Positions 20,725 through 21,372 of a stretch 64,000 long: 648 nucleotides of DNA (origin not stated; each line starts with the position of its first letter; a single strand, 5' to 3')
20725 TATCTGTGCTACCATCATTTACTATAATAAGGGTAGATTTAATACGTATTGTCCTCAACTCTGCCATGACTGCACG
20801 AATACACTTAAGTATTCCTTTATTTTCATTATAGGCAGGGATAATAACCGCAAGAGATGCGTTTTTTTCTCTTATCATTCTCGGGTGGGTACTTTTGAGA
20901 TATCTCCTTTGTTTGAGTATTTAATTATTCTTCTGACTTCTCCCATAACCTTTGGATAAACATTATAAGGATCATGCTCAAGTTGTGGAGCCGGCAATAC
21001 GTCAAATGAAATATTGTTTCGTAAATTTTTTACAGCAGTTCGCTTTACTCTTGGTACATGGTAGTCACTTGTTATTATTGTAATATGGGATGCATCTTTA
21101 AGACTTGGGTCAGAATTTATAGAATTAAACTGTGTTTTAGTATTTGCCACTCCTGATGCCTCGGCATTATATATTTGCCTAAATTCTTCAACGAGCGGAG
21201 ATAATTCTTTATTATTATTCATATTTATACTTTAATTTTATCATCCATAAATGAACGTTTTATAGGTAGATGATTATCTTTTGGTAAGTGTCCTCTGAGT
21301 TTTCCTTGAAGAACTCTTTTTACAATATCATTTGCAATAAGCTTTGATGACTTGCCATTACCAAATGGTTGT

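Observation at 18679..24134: Minus-strand operon predicting synthesis of an unusual (C-methylated / 3-keto-isomerised) nucleotide sugar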

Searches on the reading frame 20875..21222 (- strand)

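Call 3: search_protein_families(library=pfam, proteins=[window:20875-21222:-], max_evalue=0.01)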
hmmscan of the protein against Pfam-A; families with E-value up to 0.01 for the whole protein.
window:20875-21222:- (115 aa): 1 family
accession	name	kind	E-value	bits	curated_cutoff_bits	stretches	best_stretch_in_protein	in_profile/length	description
PF02698.23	DUF218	-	0.0018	18.6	27.6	1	28-75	67-105/133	DUF218 domain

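Call 4: search_protein_families(library=ncbifam, proteins=[window:20875-21222:-], max_evalue=0.01)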
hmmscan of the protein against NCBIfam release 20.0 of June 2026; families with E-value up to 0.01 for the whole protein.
window:20875-21222:- (115 aa): 0 families
